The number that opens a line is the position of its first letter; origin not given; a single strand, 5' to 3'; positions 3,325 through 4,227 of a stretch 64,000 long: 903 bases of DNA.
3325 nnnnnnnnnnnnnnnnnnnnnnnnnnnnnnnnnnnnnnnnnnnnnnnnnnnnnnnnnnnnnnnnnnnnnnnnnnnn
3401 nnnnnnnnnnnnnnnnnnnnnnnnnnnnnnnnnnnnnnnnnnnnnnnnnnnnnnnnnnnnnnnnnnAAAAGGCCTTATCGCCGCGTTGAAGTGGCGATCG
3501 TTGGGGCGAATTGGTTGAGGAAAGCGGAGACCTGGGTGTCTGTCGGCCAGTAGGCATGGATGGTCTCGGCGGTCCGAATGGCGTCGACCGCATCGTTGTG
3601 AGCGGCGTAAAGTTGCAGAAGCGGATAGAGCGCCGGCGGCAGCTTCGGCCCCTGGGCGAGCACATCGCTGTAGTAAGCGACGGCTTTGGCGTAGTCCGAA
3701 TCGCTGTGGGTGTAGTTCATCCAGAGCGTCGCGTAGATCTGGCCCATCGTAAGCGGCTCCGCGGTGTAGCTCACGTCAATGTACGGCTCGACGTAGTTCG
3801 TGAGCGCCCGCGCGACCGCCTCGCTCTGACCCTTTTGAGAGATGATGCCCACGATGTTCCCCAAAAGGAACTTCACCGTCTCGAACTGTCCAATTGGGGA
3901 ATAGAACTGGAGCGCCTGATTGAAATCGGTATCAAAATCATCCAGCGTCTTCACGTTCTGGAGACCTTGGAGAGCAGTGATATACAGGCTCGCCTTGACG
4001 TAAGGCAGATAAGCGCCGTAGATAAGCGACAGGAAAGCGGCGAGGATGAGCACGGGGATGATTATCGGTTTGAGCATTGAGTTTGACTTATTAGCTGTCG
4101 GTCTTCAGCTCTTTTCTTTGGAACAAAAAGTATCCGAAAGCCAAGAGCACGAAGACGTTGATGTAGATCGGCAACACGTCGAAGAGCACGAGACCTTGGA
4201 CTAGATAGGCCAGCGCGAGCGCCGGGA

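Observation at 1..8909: Candidate protein O-glycosylation cluster: FkbM MTase, GT9, AsnB-like amidotransferase, Wzy_C/O-antigen-ligase-family protein, giant Ser/Thr-rich surface protein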

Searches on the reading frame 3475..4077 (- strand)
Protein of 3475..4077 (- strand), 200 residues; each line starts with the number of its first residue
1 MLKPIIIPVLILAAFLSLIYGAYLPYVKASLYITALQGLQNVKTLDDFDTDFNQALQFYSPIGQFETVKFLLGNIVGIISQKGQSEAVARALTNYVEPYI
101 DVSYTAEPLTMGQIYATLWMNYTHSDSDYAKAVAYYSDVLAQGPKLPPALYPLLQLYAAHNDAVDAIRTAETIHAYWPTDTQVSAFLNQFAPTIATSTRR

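Call 6: search_protein_families(library=pfam, proteins=[window:3475-4077:-], max_evalue=0.01)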
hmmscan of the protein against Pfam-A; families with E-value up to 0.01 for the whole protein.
window:3475-4077:- (200 aa): 1 family
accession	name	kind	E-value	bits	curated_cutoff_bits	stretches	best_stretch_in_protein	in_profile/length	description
PF14559.12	TPR_19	-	1.2e-05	26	25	1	127-188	5-66/68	Tetratricopeptide repeat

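Call 7: search_protein_families(library=ncbifam, proteins=[window:3475-4077:-], max_evalue=0.01)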
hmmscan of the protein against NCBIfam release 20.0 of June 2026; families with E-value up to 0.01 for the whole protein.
window:3475-4077:- (200 aa): 0 families

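Call 41: find_homologous_proteins(query=window:3475-4077:-)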
Query window:3475-4077:- (200 aa): 3 proteins with E <= 0.001 among 141 candidates.
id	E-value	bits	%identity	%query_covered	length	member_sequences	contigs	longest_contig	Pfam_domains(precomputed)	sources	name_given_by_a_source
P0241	1.0e-125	435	100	100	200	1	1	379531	PF14559.13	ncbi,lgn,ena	-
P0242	1.3e-69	252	58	97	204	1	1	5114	PF14559.13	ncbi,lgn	-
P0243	3.3e-37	146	44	87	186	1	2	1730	-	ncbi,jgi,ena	-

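Call 62: search_protein_representatives(protein=window:3475-4077:-)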
Query: 200 residues. Proteins with E-value up to 0.001 (for the whole library): 244; up to 1e-10: 157; up to 1e-30: 21. The best 150 are listed.
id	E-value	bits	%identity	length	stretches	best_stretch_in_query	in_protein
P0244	4.9e-60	219.2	52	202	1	1-200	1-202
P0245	6.7e-43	163.3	44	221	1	9-194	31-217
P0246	4.9e-40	154.0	48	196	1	6-180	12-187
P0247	1.0e-37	146.4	40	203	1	2-198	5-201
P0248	3.3e-37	144.7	40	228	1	2-196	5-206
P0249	4.6e-37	144.3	43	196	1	2-185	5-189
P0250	5.0e-36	140.9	42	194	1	1-179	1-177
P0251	1.0e-35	139.9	40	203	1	2-198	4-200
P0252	1.4e-35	139.4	41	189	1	6-180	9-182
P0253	3.9e-35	138.0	42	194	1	2-187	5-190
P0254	3.8e-34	134.8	37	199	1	3-189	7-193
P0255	1.3e-33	133.0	44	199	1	2-184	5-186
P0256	1.4e-33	132.9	44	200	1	11-187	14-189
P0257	4.0e-33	131.4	40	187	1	3-187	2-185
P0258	1.4e-32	129.6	36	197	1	4-185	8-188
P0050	1.0e-28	117.0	38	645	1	8-184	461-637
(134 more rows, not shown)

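Call 95: search_protein_families(library=pfam, proteins=[window:3475-4077:-], max_evalue=5)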
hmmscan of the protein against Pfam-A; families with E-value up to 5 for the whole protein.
window:3475-4077:- (200 aa): 3 families
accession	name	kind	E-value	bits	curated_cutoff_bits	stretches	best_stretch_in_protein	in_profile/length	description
PF14559.12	TPR_19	-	1.2e-05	26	25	1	127-188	5-66/68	Tetratricopeptide repeat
PF25575.1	TPR_BSK1_C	-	0.096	13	42.2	1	125-181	54-114/118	Serine/threonine-protein kinase BSK1-like, TPR repeats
PF13428.12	TPR_14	-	0.13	13.4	23.5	1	128-155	16-43/44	Tetratricopeptide repeat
